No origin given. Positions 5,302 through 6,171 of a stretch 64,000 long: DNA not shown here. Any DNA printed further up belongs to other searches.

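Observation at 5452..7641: Surface beta-helix/PKD protein with a cytoplasmic tandem winged-HTH tail: candidate membrane-tethered one-component transcription factor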

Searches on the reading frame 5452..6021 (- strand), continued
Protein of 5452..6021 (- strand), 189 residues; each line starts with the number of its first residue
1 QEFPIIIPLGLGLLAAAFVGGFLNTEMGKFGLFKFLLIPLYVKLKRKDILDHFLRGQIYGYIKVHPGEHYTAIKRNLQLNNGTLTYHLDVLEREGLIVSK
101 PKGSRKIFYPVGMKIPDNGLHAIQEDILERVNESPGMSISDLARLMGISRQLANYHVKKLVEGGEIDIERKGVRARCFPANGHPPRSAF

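Call 31: find_related_loci(query=A2, collection=genome_contigs, flank=6000)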
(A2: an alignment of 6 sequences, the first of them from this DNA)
Query A2 (158 aa) in genome_contigs; peptide patterns used: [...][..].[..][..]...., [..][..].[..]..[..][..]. (x = any residue, [..] = any of these).
54 stretches matched a pattern; 16 encode a relative of the query (tblastn E <= 1e-3); 16 distinct loci.
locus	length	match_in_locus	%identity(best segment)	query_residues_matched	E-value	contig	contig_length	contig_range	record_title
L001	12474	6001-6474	96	1-158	4e-102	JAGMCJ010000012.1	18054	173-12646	MAG: Thermoplasmata archaeon isolate RS_17_1 ZL495.bin.1.fa_12, whole genome shotgun sequence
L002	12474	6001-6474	96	1-158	6e-102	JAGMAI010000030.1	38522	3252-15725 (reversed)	MAG: Thermoplasmata archaeon isolate RS_14_3 ZL355.bin.3.fa_30, whole genome shotgun sequence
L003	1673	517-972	93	1-152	4e-106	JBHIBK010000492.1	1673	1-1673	MAG: Thermoplasmata archaeon isolate K_1_bin.53 NODE_55392_length_1673_cov_5.320148, whole genome shotgun sequence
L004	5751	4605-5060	95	1-152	6e-97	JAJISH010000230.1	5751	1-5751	MAG: Thermoplasmatota archaeon isolate bin211 bin211_SWQ.59.16-18_bin.28.orig_230, whole genome shotgun sequence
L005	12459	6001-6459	89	1-151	1e-89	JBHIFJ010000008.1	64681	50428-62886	MAG: Thermoplasmata archaeon isolate b1.sp2_bin.40 NODE_43_length_64681_cov_22.525562, whole genome shotgun sequence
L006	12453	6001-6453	87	1-149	3e-87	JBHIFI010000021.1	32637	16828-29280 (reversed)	MAG: Thermoplasmata archaeon isolate b1.sp2_bin.58 NODE_232_length_32637_cov_10.382266, whole genome shotgun sequence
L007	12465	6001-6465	59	1-153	5e-66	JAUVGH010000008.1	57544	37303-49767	MAG: Methanomassiliicoccales archaeon isolate CSMAG_371 CSMAG_371_k141_758218_length_57544_cov_10.0000, whole genome sho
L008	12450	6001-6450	58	1-148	6e-65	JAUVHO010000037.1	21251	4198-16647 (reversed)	MAG: Methanomassiliicoccales archaeon isolate CSMAG_404 CSMAG_404_k141_2123120_length_21251_cov_9.9906, whole genome sho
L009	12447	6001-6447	62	1-147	5e-65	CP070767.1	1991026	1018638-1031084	MAG: Methanobacteriota archaeon isolate bin24 chromosome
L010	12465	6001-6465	56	1-153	1e-64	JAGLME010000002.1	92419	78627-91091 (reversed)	MAG: Thermoplasmata archaeon isolate RS_5_45 ROV157_5.bin.45.fa_2, whole genome shotgun sequence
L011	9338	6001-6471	61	1-155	6e-63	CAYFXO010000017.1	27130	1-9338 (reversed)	MAG TPA_asm: uncultured Methanomassiliicoccales archaeon isolate ERP108616_co2_108 genome assembly, contig: NODE_2294_le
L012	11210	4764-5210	62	1-147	8e-62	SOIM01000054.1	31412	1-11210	MAG: Methanomassiliicoccales archaeon isolate E29_bin30 NODE_160_length_31412_cov_11.120228, whole genome shotgun sequen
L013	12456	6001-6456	55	1-150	5e-58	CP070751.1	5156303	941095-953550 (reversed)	MAG: Thermoplasmata archaeon isolate bin33 chromosome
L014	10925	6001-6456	55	1-150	2e-57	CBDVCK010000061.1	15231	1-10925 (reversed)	MAG TPA_asm: uncultured Thermoplasmata archaeon isolate SRR22302367_concoct_124 genome assembly, contig: ERZ26661968.180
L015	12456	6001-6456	58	1-150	5e-59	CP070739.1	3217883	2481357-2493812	MAG: Methanomassiliicoccales archaeon isolate bin396 chromosome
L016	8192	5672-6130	53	1-151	2e-56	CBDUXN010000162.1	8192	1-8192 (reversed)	MAG TPA_asm: uncultured Thermoplasmata archaeon isolate SRR22302370_concoct_146 genome assembly, contig: ERZ25074855.895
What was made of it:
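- Tried and rejected: It worked with a 6-sequence alignment (call 31).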

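Call 35: predict_structure(alignment_id=A1)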
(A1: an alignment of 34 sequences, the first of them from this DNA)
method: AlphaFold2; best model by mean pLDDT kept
length: 189 residues; sequences in the alignment: 34
mean_pLDDT: 91.4   pTM: 0.56
mean pLDDT of the five models: 91.4, 90.3, 88.8, 88.6, 87.2
residues with pLDDT >= 90: 154; 70-90: 22; 50-70: 10; < 50: 3
segments of 3 or more residues with pLDDT < 50: none
pLDDT, mean of each block of 10 residues (from residue 1): 83 95 94 92 90 97 97 98 98 97 92 80 91 96 97 95 93 93 56
secondary structure, 60 per line:
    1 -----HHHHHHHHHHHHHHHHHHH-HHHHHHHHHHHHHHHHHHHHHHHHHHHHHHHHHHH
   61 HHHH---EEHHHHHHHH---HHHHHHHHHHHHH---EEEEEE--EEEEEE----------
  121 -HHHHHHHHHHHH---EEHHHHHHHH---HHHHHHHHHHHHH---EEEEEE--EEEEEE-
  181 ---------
elements in order: H6-24 H26-64 H70-77 H81-93 E97-102 E105-110 H122-133 H139-146 H150-162 E166-171 E174-179
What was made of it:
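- On ArsR/SmtB metalloregulators: Each domain is a minimal three-helix plus hairpin unit with no alpha5 (call 35).
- On MarR family: There are two units of about 60 aa in tandem, with no flanking dimerisation helices (call 35)
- AF2 models the segment as a helix leading into wH1, not as a hairpin (call 35).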

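Call 39: fold_search(model_id=the predicted structure, library=pdb)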
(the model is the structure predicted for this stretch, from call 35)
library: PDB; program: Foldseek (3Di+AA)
matches with E <= 10: 1808; with E <= 0.001: 11
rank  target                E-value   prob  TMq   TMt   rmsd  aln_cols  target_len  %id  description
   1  3cuq_B                2.5e-05  1.00  0.34  0.32  13.5       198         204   15  Integrated structural and functional model of the human ESCRT-II complex (released 2008-11-04)
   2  8cli_A                5.1e-05  1.00  0.29  0.10  20.4       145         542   12  TFIIIC TauB-DNA monomer (released 2023-06-21)
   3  8cll_A                6.8e-05  1.00  0.29  0.18  17.1       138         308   14  Structural insights into human TFIIIC promoter recognition (released 2023-06-21)
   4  8iue_P                7.3e-05  1.00  0.31  0.20  14.0       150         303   13  RNA polymerase III pre-initiation complex melting complex 1 (released 2023-05-24)
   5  2zme_B                1.2e-04  1.00  0.36  0.32  13.9       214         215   16  Integrated structural and functional model of the human ESCRT-II complex (released 2008-11-04)
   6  6juv_A                1.4e-04  1.00  0.32  0.31  10.9       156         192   17  Crytsal structure of ScpB derived from Pyrococcus yayanosii (released 2020-01-22)
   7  9fso_F                2.0e-04  1.00  0.29  0.19  13.6       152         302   14  Human RNA Polymerase III Class III Open Pre-initiation Complex 1 (OC1) (released 2025-01-15)
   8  3cuq_A                2.4e-04  1.00  0.29  0.25  19.0       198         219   11  Integrated structural and functional model of the human ESCRT-II complex (released 2008-11-04)
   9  1u5t_A                6.3e-04  1.00  0.30  0.27  13.1       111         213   20  Structure of the ESCRT-II endosomal trafficking complex (released 2004-09-21)
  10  2quf_A                8.6e-04  1.00  0.26  0.23  16.5       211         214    9  Crystal Structure of Transcription Factor AXXA-PF0095 from Pyrococcus furiosus (released 2008-08-05)
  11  3w6j_E                9.1e-04  1.00  0.29  0.33  12.9       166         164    9  Crystal structure of ScpAB core complex (released 2013-04-24)
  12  3bz6                  1.1e-03  1.00  0.29  0.32  13.2       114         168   17  Crystal structure of a conserved protein of unknown function from Pseudomonas syringae pv. tomato str. DC3000 (released 2008-02-05)
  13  1wsu_B                1.1e-03  1.00  0.25  0.36   8.7       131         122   16  C-terminal domain of elongation factor selB complexed with SECIS RNA (released 2005-01-25)
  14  1wsu_D                1.1e-03  1.00  0.26  0.37   8.5       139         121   17  C-terminal domain of elongation factor selB complexed with SECIS RNA (released 2005-01-25)
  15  1wsu_A                1.2e-03  1.00  0.25  0.36   8.8       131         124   16  C-terminal domain of elongation factor selB complexed with SECIS RNA (released 2005-01-25)
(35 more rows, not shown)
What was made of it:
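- Closest known: HVO_0163-type ArsR-like regulators. Same: PF0095 is among the whole-tail fold matches at Foldseek E 8.6e-4 (call 39).
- Foldseek's best whole-tail matches are tandem winged-helix proteins, several of which bind proteins rather than DNA (ESCRT-II, ScpB) (call 39). Whole-tail Foldseek hits are led by ESCRT-II subunits, with TFIIIC and ScpB also near the top (call 39).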

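Call 64: find_encoding_contigs(protein=P0022, flank=4000, max_places=3)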
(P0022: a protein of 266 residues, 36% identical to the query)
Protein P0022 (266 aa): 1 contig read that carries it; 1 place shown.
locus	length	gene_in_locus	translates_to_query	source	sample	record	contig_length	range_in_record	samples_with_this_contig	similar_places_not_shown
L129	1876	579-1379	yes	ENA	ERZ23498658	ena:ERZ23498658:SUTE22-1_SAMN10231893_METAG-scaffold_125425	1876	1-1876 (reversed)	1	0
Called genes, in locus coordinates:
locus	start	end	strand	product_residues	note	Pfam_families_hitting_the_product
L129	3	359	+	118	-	?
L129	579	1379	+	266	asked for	PF00072:Response_reg, PF12840:HTH_20 (faint), PF24266:HTH_HVO_0163_N, PF12802:MarR_2 (weak), PF13412:HTH_24 (weak)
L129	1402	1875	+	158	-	?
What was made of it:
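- The tail is fused to a receiver domain in P0022 (call 64).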

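Call 65: find_encoding_contigs(protein=P0005, flank=10000, max_places=2)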
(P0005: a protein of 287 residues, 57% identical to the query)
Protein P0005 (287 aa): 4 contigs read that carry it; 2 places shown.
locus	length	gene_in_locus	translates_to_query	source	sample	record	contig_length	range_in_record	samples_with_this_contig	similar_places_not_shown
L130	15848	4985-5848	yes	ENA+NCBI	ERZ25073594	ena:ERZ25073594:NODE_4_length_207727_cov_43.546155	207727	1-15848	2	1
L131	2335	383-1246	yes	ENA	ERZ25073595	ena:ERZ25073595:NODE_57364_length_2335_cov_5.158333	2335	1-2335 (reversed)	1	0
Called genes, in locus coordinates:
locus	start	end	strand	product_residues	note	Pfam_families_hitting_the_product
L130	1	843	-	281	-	?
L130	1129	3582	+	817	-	PF10648:Gmad2 (faint), PF17957:Big_7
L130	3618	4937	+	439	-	PF28492:Beta_helix_4 (weak), PF05048:NosD (weak), PF13229:Beta_helix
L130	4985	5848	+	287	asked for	PF18911:PKD_4, PF00801:PKD, PF12840:HTH_20 (faint), PF24266:HTH_HVO_0163_N, PF01047:MarR (faint), PF09339:HTH_IclR (faint), PF12802:MarR_2, PF13412:HTH_24, +1 more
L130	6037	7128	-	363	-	PF02073:Peptidase_M29, PF26233:NicX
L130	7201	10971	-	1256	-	PF05048:NosD, PF05048:NosD, PF13229:Beta_helix, PF05048:NosD, PF13229:Beta_helix, PF05048:NosD, PF13229:Beta_helix, PF05048:NosD, +8 more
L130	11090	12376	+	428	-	PF02403:Seryl_tRNA_N, PF00587:tRNA-synt_2b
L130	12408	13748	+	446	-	PF00206:Lyase_1, PF08328:ASL_C (weak), PF10397:ADSL_C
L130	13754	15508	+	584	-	PF04675:DNA_ligase_A_N, PF01068:DNA_ligase_A_M, PF04679:DNA_ligase_A_C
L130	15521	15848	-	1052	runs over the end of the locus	PF00082:Peptidase_S8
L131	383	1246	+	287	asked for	PF18911:PKD_4, PF00801:PKD, PF12840:HTH_20 (faint), PF24266:HTH_HVO_0163_N, PF01047:MarR (faint), PF09339:HTH_IclR (faint), PF12802:MarR_2, PF13412:HTH_24, +1 more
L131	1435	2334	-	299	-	?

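Call 69: find_encoding_contigs(protein=P0001, flank=8000, max_places=2)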
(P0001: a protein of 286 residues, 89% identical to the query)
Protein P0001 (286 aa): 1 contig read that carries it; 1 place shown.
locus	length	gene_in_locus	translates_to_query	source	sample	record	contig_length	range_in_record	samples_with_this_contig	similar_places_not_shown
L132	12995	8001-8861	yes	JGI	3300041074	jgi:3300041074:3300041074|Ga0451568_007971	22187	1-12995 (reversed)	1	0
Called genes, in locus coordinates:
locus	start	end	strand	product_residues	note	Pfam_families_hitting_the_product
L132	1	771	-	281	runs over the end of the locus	PF01015:Ribosomal_S3Ae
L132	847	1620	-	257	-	PF09754:PAC2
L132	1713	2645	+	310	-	PF00005:ABC_tran, PF13304:AAA_21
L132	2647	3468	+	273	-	PF01061:ABC2_membrane (weak), PF12679:ABC2_membrane_2, PF12730:ABC2_membrane_4, PF10920:DUF2705 (weak), PF12698:ABC2_membrane_3 (weak)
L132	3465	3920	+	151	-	PF01980:TrmO_N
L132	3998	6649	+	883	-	PF13750:Big_3_3 (faint), PF10648:Gmad2 (faint), PF17957:Big_7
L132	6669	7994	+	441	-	PF28492:Beta_helix_4 (weak), PF05048:NosD, PF13229:Beta_helix, PF18911:PKD_4, PF00801:PKD (weak)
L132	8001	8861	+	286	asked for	PF18911:PKD_4, PF00801:PKD (weak), PF12840:HTH_20 (faint), PF24266:HTH_HVO_0163_N, PF01022:HTH_5 (faint), PF12802:MarR_2 (weak), PF01047:MarR (weak), PF13412:HTH_24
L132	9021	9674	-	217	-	PF13187:Fer4_9, PF13237:Fer4_10 (weak), PF14697:Fer4_21 (weak), PF00037:Fer4 (weak)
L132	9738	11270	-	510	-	PF02366:PMT, PF13231:PMT_2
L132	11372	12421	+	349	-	PF03706:LPG_synthase_TM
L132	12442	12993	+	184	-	?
